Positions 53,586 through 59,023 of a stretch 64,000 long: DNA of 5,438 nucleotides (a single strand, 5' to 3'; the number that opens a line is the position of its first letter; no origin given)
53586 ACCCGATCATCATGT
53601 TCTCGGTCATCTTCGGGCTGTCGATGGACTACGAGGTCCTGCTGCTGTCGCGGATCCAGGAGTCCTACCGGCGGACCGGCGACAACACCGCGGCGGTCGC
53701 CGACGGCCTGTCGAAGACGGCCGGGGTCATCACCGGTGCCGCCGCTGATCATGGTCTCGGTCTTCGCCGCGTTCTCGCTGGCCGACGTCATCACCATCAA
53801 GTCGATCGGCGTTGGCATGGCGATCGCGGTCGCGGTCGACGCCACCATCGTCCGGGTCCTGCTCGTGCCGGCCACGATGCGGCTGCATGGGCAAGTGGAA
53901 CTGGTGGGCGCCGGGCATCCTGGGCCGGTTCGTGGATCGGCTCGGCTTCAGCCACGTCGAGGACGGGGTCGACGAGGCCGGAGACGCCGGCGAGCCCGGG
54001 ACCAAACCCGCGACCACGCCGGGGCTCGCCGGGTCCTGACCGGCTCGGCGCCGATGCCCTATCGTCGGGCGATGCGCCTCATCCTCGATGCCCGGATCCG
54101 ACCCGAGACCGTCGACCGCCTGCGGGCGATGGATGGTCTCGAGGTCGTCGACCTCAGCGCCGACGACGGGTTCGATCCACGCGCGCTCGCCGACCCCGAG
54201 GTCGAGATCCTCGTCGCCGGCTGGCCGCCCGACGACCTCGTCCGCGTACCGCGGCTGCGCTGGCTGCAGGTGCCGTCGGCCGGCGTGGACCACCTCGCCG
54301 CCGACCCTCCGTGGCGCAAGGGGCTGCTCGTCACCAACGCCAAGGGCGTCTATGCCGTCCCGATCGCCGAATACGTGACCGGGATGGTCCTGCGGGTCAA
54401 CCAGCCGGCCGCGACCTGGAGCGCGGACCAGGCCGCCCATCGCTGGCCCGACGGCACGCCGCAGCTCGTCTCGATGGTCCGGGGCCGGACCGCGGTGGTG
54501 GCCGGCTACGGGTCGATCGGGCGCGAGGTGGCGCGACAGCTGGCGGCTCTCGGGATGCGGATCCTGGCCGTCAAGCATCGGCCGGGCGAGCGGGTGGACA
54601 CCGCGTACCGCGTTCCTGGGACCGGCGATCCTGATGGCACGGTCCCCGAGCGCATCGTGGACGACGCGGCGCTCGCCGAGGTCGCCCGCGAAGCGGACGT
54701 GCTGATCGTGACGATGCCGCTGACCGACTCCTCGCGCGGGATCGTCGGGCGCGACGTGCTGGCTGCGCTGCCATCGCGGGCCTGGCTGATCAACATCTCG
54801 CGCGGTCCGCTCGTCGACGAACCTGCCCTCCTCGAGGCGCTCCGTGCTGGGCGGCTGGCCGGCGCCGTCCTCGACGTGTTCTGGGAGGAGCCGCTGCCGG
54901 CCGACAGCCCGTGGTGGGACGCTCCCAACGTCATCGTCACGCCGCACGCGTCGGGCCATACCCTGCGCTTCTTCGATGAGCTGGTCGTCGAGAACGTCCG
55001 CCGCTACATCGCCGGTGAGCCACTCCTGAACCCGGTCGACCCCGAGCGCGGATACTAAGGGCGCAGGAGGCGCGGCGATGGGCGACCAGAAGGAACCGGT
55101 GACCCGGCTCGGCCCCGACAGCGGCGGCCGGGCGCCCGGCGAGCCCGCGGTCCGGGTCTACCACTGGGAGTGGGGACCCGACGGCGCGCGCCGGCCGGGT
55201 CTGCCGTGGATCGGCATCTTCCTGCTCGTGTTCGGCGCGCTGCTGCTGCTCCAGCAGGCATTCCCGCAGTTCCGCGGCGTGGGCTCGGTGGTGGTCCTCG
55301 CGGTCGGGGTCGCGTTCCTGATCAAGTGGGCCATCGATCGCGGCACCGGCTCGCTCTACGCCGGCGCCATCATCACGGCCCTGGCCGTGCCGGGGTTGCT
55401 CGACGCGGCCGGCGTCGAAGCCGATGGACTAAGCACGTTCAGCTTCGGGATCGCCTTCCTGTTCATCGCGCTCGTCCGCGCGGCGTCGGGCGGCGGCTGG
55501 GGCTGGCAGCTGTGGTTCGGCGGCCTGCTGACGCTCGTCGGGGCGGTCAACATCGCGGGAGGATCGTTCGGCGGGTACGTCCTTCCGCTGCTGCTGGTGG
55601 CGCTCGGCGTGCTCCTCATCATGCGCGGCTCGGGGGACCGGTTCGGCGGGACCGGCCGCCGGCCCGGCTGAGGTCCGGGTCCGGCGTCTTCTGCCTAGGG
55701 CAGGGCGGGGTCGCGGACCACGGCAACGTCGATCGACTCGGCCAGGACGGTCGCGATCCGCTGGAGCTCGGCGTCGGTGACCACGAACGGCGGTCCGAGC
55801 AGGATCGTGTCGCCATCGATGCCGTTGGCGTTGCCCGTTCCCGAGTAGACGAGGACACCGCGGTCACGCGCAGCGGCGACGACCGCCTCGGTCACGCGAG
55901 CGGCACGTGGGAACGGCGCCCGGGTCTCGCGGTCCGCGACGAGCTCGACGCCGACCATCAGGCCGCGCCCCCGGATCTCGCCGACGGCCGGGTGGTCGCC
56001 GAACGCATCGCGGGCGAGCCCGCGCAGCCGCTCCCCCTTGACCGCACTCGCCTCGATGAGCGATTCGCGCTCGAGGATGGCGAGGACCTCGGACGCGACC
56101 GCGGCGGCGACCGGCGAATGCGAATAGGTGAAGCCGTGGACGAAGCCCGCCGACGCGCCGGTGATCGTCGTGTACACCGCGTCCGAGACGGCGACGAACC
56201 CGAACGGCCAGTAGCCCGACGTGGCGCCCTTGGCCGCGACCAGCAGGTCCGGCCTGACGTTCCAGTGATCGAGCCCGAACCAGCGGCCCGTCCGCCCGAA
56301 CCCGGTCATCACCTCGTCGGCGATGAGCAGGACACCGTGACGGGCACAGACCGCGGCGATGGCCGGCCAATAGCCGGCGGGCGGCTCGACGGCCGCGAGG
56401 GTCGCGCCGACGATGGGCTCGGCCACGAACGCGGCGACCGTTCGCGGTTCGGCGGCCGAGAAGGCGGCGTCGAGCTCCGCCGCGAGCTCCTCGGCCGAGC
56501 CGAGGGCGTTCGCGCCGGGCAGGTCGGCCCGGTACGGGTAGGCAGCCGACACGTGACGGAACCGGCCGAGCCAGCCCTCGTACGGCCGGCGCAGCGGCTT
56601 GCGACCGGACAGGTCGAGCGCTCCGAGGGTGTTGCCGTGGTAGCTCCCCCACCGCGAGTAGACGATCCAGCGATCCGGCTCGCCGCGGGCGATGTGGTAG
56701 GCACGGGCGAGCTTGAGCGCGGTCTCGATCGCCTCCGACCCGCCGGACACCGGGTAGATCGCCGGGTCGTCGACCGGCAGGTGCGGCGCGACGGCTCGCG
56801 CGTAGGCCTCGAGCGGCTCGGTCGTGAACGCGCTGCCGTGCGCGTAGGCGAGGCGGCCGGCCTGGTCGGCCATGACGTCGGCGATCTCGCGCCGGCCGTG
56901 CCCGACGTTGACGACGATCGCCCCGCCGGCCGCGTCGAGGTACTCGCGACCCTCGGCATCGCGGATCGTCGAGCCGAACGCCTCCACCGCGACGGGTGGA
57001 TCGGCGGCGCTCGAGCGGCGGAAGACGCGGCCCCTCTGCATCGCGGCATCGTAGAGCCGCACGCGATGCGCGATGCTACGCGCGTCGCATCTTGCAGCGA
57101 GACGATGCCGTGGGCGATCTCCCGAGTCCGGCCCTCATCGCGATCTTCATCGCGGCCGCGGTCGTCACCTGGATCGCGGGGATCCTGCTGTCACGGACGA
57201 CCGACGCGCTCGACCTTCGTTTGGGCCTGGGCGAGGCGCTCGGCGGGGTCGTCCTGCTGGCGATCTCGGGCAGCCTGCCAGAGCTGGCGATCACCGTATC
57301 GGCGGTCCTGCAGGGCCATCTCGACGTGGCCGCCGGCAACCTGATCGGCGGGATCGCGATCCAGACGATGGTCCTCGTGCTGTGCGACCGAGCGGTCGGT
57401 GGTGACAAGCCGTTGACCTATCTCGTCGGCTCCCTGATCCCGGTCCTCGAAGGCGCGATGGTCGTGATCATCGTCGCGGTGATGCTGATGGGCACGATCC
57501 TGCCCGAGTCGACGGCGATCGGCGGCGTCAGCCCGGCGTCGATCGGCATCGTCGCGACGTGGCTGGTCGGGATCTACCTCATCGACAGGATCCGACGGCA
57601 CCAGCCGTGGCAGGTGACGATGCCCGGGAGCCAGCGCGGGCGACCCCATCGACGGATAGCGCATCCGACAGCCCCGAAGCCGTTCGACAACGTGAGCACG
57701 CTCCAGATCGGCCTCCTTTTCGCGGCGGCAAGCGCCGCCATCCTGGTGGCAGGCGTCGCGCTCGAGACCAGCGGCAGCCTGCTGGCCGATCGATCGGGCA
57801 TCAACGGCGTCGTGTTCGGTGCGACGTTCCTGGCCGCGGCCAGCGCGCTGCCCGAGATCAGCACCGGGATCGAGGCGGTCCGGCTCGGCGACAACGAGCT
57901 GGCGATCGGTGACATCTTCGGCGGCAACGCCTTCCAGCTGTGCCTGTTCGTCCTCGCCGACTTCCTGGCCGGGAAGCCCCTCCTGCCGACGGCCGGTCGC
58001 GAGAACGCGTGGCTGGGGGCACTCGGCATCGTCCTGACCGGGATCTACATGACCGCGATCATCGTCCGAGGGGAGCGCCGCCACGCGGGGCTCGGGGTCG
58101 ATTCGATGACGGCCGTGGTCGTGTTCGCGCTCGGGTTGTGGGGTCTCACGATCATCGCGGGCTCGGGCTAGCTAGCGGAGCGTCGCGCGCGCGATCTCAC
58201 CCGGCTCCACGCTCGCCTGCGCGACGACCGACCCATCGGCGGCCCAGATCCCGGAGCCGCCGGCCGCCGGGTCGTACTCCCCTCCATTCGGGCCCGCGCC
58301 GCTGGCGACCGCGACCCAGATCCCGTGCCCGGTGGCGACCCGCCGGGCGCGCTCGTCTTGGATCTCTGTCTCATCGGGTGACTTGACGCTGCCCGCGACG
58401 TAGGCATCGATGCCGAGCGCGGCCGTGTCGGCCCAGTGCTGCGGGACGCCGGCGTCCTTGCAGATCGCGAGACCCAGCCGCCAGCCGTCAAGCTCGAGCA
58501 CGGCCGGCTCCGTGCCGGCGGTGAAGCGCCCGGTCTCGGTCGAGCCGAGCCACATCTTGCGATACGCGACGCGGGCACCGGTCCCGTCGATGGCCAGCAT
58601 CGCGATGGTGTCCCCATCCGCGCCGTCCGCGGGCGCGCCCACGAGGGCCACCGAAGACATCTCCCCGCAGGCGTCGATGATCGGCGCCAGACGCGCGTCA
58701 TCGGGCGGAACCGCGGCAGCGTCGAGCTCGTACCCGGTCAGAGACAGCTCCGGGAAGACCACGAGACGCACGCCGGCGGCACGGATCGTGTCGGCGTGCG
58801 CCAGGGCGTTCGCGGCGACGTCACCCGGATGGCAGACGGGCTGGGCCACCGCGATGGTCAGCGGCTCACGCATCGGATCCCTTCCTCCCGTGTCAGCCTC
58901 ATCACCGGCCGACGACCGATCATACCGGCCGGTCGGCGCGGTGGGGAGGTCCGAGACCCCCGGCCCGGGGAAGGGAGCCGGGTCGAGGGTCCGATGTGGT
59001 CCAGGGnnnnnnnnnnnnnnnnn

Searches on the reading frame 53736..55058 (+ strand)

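Call 35: search_protein_families(library=pfam, proteins=[window:53736-55058:+], max_evalue=0.001)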
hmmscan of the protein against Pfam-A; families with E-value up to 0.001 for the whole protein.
window:53736-55058:+ (440 aa): 4 families
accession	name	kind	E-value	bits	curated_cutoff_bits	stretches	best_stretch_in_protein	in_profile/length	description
PF02826.25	2-Hacid_dh_C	-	1.1e-46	158.9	25.1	1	216-405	2-177/178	D-isomer specific 2-hydroxyacid dehydrogenase, NAD binding domain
PF00389.36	2-Hacid_dh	-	1.9e-07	31.3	24.6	1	168-434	56-133/134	D-isomer specific 2-hydroxyacid dehydrogenase, catalytic domain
PF03176.21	MMPL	-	0.00049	19.6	20.5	1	4-72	256-309/333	MMPL family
PF00670.27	AdoHcyase_NAD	-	0.0005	20.7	27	0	247-278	20-51/162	S-adenosyl-L-homocysteine hydrolase, NAD binding domain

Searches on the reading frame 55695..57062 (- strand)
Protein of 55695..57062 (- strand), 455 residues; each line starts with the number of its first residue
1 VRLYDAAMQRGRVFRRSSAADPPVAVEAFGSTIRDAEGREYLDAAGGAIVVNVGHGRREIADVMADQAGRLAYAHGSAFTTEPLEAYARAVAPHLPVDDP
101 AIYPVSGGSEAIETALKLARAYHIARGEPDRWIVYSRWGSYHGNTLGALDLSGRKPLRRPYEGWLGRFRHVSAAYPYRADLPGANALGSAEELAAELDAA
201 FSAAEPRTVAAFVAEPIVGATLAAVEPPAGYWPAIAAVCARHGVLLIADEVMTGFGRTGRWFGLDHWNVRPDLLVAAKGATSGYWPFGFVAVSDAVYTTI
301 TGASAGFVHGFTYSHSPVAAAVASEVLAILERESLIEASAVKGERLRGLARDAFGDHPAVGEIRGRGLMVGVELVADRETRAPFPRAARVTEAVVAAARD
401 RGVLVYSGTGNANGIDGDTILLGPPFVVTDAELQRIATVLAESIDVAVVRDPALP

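Call 35: search_protein_families(library=pfam, proteins=[window:55695-57062:-], max_evalue=0.001)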
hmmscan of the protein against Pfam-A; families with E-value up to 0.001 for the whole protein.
window:55695-57062:- (455 aa): 1 family
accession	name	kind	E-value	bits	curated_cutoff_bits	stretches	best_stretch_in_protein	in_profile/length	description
PF00202.27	Aminotran_3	-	4.9e-80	269.6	30.5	1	24-441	12-400/403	Aminotransferase class-III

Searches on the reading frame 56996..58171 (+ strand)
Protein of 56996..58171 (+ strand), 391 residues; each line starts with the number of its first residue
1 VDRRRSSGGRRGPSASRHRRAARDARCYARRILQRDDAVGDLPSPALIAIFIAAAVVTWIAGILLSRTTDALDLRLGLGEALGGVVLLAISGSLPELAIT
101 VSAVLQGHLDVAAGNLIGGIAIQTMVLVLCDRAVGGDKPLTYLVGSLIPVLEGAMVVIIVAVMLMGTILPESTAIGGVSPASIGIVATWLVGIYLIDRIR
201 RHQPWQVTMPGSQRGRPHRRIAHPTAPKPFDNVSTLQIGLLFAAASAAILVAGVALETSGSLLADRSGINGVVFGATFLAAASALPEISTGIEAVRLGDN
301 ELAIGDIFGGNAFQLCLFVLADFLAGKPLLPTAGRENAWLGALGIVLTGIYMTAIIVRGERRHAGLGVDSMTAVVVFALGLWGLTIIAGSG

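Call 35: search_protein_families(library=pfam, proteins=[window:56996-58171:+], max_evalue=0.001)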
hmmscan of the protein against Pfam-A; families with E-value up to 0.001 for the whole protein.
window:56996-58171:+ (391 aa): 1 family
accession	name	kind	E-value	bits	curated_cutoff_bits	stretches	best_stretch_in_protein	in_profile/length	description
PF01699.29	Na_Ca_ex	-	1e-17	65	24.9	2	48-169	3-124/151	Sodium/calcium exchanger protein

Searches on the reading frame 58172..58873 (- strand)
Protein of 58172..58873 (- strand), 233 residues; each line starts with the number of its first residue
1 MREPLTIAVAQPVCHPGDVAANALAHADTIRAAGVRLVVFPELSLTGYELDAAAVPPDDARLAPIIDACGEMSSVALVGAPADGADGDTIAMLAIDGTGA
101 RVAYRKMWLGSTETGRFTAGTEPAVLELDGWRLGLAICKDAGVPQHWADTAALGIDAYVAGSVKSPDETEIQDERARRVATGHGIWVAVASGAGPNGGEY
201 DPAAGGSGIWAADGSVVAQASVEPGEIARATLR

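Call 3: search_protein_families(library=pfam, proteins=[window:58172-58873:-], max_evalue=0.01)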
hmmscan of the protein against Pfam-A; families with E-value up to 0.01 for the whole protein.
window:58172-58873:- (233 aa): 1 family
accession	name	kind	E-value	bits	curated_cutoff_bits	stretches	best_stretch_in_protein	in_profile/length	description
PF00795.27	CN_hydrolase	-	5.4e-18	65.7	23.2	1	7-231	2-245/256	Carbon-nitrogen hydrolase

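Call 4: search_protein_families(library=ncbifam, proteins=[window:58172-58873:-], max_evalue=0.01)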
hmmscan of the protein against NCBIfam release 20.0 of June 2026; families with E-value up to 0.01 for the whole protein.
window:58172-58873:- (233 aa): 4 families
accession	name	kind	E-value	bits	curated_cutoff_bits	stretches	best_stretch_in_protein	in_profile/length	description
NF010588.0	PRK13981.1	equivalog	2.5e-12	46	479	1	3-177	3-188/546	NAD+ synthase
NF007757.0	PRK10438.1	equivalog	1e-07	31.5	249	1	18-222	17-222/256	amidohydrolase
NF002730.0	PRK02628.1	equivalog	5.8e-06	24.8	473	1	6-82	14-98/677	NAD(+) synthase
NF009802.0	PRK13286.1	equivalog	1.1e-05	24.6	427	1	33-231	50-257/345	aliphatic amidase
